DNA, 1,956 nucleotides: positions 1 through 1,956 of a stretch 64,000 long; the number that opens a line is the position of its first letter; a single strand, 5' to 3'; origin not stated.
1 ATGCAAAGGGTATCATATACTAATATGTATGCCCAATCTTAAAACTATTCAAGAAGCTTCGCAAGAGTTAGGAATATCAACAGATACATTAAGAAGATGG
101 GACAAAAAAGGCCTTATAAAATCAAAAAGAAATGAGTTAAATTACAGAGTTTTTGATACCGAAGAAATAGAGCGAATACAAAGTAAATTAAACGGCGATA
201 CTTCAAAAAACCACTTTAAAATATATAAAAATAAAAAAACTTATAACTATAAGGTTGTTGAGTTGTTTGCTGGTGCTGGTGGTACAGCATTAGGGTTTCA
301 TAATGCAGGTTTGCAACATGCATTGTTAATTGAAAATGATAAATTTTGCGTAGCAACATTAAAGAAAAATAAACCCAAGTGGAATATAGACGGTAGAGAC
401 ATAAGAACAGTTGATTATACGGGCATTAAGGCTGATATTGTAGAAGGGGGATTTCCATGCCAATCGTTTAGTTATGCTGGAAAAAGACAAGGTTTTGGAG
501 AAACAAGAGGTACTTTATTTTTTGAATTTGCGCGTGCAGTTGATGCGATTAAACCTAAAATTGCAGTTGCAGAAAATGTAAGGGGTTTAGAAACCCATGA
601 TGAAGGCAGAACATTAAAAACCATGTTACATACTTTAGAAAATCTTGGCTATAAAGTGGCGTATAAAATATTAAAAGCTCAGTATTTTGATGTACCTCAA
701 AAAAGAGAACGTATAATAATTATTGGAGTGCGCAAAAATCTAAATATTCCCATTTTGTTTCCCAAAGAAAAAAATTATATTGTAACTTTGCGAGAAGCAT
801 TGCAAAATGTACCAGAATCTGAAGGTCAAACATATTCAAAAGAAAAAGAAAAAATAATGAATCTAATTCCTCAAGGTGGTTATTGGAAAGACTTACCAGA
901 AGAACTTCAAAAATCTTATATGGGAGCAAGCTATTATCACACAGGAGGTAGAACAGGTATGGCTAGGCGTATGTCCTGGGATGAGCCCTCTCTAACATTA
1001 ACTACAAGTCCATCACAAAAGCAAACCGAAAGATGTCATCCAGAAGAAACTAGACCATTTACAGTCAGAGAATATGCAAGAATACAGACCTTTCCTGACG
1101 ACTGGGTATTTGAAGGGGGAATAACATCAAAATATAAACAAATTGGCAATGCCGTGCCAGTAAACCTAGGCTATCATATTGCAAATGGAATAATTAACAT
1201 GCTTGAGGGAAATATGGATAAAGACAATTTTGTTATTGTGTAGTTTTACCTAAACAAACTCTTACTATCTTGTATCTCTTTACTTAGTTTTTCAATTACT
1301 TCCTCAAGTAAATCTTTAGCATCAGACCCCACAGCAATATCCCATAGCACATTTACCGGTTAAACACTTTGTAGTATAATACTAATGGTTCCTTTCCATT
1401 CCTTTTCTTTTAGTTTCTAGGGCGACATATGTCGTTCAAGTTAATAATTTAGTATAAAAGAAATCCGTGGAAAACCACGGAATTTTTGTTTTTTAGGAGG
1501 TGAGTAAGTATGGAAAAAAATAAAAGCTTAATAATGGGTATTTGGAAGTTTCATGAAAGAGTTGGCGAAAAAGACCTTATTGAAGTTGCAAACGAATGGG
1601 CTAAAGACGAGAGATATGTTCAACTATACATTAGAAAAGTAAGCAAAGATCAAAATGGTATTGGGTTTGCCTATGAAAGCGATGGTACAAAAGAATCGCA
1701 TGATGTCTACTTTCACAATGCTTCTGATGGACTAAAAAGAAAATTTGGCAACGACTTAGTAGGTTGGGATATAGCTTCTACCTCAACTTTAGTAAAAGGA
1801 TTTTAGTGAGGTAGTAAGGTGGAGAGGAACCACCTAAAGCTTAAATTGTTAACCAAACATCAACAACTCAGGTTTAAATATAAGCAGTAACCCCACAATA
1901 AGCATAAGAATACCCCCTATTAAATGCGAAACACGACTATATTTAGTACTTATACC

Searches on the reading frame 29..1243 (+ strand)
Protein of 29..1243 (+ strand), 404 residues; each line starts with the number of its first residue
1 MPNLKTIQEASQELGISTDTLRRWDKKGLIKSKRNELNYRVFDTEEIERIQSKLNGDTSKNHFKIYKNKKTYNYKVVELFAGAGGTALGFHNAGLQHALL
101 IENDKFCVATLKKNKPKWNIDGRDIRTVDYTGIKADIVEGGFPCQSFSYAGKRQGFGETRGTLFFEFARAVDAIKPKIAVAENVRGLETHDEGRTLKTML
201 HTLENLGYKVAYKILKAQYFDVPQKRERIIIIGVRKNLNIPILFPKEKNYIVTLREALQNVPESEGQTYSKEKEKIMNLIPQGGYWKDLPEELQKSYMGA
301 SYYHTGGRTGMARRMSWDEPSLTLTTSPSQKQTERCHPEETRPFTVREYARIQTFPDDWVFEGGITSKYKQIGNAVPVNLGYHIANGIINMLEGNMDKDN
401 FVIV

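Call 6: search_protein_families(library=pfam, proteins=[window:29-1243:+], max_evalue=0.01)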
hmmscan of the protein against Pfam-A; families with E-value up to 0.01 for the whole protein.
window:29-1243:+ (404 aa): 5 families
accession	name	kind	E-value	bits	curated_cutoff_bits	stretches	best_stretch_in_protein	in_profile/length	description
PF00145.23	DNA_methylase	-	6.1e-88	295.8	22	1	74-389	1-323/324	C-5 cytosine-specific DNA methylase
PF00376.29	MerR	-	4.4e-12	46.1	28.2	1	6-42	1-38/38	MerR family regulatory protein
PF13411.12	MerR_1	-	1.4e-11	44.8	21.6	1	6-51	2-47/69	MerR HTH family regulatory protein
PF12728.13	HTH_17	-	0.0003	21.4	27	1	6-50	3-46/51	Helix-turn-helix domain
PF03602.21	Cons_hypoth95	-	0.0019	18.3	24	1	62-122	32-91/182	Conserved hypothetical protein 95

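Call 7: search_protein_families(library=padloc, proteins=[window:29-1243:+], max_evalue=0.01)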
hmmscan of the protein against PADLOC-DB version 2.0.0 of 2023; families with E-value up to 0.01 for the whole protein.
window:29-1243:+ (404 aa): 66 families (the best 25 are shown)
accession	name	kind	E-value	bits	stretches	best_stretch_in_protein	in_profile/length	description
PDLC03330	MTase_II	-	2.6e-118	393.5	1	41-392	64-426/430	Type II methyltransferase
PDLC03272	MTase_II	-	1.4e-112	374.8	1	6-399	6-397/407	Type II methyltransferase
PDLC03378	MTase_II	-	3.1e-104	347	1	73-398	2-336/344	Type II methyltransferase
PDLC00026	DruM2|DruM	-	1.9e-82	275.5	1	73-397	4-323/336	DNA cytosine methylase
PDLC03234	MTase_II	-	1.3e-80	269.5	2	73-272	4-213/375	Type II methyltransferase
PDLC00033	DruM2|DruM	-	1.5e-76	256.1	1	69-394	17-366/368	DNA cytosine methylase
PDLC02650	DrmMII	-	1.5e-69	233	2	196-390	204-416/435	DrmMII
PDLC03326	MTase_II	-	4.7e-64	215.1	2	75-275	6-228/412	Type II methyltransferase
PDLC00027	DruM2|DruM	-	8.4e-64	214.2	2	69-327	7-251/361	DNA cytosine methylase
PDLC03307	MTase_II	-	5.9e-60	201.5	2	201-395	156-372/382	Type II methyltransferase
PDLC03237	MTase_II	-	9.6e-58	193.9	2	75-239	795-973/1036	Type II methyltransferase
PDLC00031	DruM2|DruM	-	5.7e-57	191.5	2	69-328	7-252/361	DNA cytosine methylase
PDLC02649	DrmMII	-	1.2e-51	174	3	134-265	115-251/422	DrmMII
PDLC00029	DruM2|DruM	-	7.4e-51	171.4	1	73-398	4-317/329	DNA cytosine methylase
PDLC03361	MTase_II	-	2.5e-49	166.3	1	20-398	24-443/455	Type II methyltransferase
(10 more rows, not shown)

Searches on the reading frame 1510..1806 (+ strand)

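Call 6: search_protein_families(library=pfam, proteins=[window:1510-1806:+], max_evalue=0.01)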
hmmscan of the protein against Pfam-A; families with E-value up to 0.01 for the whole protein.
window:1510-1806:+ (98 aa): 0 families

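Call 7: search_protein_families(library=padloc, proteins=[window:1510-1806:+], max_evalue=0.01)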
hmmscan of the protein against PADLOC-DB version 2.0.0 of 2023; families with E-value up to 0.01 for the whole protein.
window:1510-1806:+ (98 aa): 0 families

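Call 8: search_protein_families(library=ncbifam, proteins=[window:1510-1806:+], max_evalue=0.01)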
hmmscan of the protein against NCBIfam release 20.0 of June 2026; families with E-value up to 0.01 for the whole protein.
window:1510-1806:+ (98 aa): 1 family
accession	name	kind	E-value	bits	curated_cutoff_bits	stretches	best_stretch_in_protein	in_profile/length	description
TIGR01710.1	typeII_sec_gspG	equivalog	0.0068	16.4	88.85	1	19-75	65-120/134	type II secretion system major pseudopilin GspG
